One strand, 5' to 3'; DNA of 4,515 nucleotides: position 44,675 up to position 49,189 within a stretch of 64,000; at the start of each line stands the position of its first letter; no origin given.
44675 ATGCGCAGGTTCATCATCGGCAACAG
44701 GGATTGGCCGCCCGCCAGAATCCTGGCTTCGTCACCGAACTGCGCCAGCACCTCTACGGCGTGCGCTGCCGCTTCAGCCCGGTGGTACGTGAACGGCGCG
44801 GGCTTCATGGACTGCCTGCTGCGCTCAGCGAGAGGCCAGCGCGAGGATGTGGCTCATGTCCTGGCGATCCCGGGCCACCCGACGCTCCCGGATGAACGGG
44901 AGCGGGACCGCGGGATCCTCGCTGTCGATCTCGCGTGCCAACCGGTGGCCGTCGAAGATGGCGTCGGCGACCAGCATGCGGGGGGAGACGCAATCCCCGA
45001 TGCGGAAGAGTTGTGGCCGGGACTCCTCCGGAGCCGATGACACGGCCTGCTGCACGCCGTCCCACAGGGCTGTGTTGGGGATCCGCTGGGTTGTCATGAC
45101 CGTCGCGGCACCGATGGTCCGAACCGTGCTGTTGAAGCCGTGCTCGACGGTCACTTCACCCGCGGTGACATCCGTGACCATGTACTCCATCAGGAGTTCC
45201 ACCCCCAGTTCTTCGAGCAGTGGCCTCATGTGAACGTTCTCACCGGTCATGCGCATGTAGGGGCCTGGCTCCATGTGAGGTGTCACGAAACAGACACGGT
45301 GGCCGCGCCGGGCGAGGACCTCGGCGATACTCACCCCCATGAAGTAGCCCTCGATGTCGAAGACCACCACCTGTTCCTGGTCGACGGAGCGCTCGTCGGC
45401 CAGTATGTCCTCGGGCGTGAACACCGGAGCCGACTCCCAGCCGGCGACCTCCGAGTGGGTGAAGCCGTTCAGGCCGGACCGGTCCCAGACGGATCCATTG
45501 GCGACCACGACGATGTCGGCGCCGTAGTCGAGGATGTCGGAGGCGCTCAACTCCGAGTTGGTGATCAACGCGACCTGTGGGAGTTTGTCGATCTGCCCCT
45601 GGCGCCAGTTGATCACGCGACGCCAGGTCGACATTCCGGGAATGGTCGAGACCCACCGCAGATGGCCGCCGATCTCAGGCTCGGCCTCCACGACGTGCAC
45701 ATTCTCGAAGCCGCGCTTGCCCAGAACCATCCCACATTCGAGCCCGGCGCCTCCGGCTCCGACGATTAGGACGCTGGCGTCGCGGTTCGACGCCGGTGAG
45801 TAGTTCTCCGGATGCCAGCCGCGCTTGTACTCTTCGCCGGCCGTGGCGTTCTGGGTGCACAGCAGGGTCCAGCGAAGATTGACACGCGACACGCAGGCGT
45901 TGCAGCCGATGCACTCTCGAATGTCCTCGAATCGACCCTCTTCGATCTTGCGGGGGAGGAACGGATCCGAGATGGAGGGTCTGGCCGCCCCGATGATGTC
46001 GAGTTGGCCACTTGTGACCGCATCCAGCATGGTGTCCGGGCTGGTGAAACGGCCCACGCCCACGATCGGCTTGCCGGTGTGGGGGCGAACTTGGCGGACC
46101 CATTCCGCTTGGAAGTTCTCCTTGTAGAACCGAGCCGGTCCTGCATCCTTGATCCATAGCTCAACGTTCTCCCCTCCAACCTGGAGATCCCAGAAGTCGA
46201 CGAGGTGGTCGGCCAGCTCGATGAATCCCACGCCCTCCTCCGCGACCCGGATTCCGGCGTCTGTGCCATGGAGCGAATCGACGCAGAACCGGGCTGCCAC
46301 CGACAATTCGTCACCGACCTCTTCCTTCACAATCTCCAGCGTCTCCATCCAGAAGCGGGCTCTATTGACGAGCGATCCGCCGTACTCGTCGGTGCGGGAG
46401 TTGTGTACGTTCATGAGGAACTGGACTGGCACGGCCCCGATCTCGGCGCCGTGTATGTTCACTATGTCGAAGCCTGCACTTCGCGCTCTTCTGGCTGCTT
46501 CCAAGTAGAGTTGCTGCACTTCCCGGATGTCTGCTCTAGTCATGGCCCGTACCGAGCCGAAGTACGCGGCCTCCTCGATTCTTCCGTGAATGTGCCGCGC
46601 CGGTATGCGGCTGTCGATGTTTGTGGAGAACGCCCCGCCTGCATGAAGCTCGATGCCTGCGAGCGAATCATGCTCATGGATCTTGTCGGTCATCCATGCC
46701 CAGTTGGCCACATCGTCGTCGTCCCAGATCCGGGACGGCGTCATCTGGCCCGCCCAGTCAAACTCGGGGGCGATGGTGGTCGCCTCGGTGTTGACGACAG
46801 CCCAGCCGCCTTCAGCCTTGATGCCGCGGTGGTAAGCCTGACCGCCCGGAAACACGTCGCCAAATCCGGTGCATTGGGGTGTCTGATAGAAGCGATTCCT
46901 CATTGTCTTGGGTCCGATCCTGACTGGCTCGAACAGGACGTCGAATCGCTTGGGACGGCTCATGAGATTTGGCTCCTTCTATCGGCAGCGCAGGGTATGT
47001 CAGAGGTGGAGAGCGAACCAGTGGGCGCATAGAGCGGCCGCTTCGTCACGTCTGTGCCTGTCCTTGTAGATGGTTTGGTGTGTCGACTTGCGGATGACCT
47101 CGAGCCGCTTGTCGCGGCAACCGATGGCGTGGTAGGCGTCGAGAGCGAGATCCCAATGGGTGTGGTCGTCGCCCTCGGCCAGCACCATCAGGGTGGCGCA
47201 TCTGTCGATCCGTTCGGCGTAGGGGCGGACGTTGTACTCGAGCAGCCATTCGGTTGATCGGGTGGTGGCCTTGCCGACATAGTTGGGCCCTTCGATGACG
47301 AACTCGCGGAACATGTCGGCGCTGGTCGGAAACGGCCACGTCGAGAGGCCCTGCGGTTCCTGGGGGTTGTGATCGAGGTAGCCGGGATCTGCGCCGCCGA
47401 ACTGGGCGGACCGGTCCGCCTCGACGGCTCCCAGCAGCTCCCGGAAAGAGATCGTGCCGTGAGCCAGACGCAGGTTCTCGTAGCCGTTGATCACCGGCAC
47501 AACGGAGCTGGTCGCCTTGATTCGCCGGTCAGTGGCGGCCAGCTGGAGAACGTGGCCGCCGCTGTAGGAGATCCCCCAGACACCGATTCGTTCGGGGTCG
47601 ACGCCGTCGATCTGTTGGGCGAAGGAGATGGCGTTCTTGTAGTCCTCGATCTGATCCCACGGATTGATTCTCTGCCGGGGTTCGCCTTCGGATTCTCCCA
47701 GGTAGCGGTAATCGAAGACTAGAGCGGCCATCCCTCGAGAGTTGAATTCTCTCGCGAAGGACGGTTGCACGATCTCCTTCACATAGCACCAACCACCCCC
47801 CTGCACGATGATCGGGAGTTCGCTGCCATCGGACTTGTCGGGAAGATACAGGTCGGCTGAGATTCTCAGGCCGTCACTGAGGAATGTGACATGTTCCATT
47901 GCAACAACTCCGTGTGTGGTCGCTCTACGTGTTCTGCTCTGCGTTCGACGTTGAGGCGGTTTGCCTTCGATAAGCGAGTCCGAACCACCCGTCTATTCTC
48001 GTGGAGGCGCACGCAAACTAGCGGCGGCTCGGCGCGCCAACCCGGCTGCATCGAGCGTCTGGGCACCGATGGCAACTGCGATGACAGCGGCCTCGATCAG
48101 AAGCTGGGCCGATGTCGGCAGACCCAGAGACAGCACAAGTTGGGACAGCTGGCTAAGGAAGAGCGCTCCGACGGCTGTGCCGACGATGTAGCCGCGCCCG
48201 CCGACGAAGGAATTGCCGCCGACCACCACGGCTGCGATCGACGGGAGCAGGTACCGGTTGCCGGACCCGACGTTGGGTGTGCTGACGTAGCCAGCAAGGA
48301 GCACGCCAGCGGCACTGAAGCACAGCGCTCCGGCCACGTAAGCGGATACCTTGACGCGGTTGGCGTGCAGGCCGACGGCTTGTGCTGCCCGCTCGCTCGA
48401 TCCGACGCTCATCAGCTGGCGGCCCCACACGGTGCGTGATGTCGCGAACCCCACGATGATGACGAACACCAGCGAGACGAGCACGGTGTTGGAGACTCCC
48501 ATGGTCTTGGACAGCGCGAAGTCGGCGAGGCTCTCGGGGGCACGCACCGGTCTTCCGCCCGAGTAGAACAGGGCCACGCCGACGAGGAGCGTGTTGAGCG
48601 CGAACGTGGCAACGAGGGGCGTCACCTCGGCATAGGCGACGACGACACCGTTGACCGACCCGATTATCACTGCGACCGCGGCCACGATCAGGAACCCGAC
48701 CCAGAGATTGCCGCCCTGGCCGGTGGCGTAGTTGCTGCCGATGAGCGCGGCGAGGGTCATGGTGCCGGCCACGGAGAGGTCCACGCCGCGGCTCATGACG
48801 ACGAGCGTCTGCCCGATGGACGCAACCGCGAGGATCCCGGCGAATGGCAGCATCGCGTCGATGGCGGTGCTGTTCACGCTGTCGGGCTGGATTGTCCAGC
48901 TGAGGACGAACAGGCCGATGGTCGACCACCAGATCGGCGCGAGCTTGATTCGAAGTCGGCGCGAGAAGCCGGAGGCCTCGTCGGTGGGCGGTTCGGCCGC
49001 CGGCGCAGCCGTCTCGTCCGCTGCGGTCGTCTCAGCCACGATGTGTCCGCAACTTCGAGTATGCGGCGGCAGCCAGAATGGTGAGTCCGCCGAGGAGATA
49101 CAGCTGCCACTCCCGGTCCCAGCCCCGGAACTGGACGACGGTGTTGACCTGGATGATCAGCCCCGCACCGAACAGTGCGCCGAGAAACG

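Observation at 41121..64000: Two divergent long operons, each with a TMADH-family flavoprotein followed by an FAD/2Fe-2S/Mo hydroxylase, and no regulator gene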

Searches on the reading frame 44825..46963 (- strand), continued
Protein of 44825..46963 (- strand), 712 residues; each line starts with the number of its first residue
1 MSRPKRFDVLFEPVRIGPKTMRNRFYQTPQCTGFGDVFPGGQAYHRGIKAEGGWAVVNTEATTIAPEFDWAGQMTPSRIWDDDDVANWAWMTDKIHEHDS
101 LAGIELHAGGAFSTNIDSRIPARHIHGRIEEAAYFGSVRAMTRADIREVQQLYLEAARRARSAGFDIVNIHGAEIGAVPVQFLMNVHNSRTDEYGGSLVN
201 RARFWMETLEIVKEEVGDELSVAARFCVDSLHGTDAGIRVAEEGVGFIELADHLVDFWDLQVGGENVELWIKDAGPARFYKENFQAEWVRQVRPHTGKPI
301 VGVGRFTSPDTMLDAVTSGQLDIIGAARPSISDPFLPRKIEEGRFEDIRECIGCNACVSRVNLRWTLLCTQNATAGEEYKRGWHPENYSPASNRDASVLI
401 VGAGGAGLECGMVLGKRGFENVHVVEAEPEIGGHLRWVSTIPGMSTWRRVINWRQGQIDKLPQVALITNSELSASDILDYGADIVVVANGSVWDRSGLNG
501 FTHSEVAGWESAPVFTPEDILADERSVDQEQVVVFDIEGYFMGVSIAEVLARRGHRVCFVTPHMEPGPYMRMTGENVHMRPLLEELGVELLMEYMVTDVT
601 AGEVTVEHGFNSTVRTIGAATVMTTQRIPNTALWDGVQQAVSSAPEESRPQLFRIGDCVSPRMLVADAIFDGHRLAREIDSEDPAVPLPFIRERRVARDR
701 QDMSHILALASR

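Call 42: find_encoding_contigs(protein=P0003, flank=10000, max_places=1)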
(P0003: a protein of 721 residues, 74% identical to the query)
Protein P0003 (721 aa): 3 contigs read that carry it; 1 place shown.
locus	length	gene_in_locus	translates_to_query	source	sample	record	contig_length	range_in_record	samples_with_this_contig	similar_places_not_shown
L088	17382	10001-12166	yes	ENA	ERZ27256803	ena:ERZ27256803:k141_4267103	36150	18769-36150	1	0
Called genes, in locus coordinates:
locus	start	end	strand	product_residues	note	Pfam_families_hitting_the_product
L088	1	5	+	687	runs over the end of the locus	PF05378:Hydant_A_N, PF01968:Hydantoinase_A, PF19278:Hydant_A_C (weak)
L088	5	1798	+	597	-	PF02538:Hydantoinase_B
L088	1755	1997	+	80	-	-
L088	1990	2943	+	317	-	PF00676:E1_dh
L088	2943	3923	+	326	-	PF02779:Transket_pyr, PF02780:Transketolase_C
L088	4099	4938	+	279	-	PF00005:ABC_tran, PF13304:AAA_21 (faint), PF12399:BCA_ABC_TP_C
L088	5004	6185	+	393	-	PF13433:Peripla_BP_5, PF13458:Peripla_BP_6, PF01094:ANF_receptor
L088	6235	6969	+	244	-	PF00005:ABC_tran, PF13304:AAA_21 (weak)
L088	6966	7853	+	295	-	PF02653:BPD_transp_2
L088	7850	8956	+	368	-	PF02653:BPD_transp_2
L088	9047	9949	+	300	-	PF02129:Peptidase_S15, PF05448:AXE1 (faint), PF20434:BD-FAE, PF00561:Abhydrolase_1, PF12146:Hydrolase_4 (weak), PF12697:Abhydrolase_6 (weak), PF00326:Peptidase_S9 (weak)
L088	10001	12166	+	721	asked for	PF00724:Oxidored_FMN, PF00070:Pyr_redox (faint), PF01266:DAO (faint), PF01494:FAD_binding_3 (faint), PF03486:HI0933_like (faint), PF07992:Pyr_redox_2, PF13450:NAD_binding_8 (faint), PF22620:OYE-like_second_a-b, +1 more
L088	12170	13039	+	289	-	PF00941:FAD_binding_5, PF03450:CO_deh_flav_C (weak)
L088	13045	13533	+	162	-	PF13085:Fer2_3 (weak), PF01799:Fer2_2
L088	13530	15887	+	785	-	PF01315:Ald_Xan_dh_C, PF02738:MoCoBD_1, PF20256:MoCoBD_2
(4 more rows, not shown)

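Call 43: find_encoding_contigs(protein=P0012, flank=10000, max_places=1)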
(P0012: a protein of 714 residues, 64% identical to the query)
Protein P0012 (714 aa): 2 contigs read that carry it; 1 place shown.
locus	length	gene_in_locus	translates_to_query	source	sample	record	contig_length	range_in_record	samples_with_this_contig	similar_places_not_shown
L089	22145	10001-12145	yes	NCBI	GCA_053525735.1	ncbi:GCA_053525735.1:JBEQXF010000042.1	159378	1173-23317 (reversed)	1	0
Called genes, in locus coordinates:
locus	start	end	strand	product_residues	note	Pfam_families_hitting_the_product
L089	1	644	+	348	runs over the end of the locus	PF03447:NAD_binding_3 (weak), PF19328:DAP_DH_C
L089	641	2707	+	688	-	PF05378:Hydant_A_N, PF01968:Hydantoinase_A, PF19278:Hydant_A_C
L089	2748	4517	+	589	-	PF02538:Hydantoinase_B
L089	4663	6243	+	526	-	PF00496:SBP_bac_5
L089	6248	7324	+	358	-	PF19300:BPD_transp_1_N, PF00528:BPD_transp_1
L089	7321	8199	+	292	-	PF00528:BPD_transp_1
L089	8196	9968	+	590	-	PF00005:ABC_tran, PF02463:SMC_N (faint), PF13191:AAA_16 (faint), PF13304:AAA_21 (faint), PF13401:AAA_22 (faint), PF13555:AAA_29 (faint), PF08352:oligo_HPY, PF00005:ABC_tran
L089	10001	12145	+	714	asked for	PF00724:Oxidored_FMN, PF07992:Pyr_redox_2 (weak), PF00070:Pyr_redox (faint), PF13450:NAD_binding_8 (weak), PF07992:Pyr_redox_2 (weak), PF22620:OYE-like_second_a-b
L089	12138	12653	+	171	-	PF00111:Fer2 (weak), PF01799:Fer2_2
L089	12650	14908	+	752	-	PF01315:Ald_Xan_dh_C, PF02738:MoCoBD_1, PF20256:MoCoBD_2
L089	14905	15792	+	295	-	PF00941:FAD_binding_5, PF03450:CO_deh_flav_C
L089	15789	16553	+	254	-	PF00106:adh_short, PF08659:KR, PF01073:3Beta_HSD (weak), PF01370:Epimerase (weak), PF13561:adh_short_C2, PF23441:SDR (weak)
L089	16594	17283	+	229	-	PF01144:CoA_trans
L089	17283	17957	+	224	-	PF01144:CoA_trans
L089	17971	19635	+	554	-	PF00310:GATase_2 (faint), PF13522:GATase_6, PF13537:GATase_7, PF00156:Pribosyltran (weak)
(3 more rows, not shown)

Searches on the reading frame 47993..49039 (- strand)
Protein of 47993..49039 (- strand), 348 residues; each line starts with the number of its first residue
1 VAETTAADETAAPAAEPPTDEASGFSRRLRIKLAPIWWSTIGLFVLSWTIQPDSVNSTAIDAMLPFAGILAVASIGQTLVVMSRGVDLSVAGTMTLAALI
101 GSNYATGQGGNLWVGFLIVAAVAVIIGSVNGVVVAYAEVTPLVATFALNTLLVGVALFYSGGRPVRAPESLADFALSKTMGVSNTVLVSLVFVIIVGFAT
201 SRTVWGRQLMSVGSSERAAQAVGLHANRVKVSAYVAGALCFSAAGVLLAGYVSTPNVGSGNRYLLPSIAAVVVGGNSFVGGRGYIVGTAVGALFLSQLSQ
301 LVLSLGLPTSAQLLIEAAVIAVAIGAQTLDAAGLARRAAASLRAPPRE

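Call 4: search_protein_families(library=pfam, proteins=[window:47993-49039:-])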
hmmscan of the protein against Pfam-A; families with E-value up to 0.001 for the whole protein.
window:47993-49039:- (348 aa): 1 family
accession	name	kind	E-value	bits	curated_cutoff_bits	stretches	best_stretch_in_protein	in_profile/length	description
PF02653.21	BPD_transp_2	-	1.7e-27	96.7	26.8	1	62-322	4-267/269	Branched-chain amino acid transport system / permease component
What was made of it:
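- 47993..49039 (-): Second ABC permease. BPD_transp_2 (call 4).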
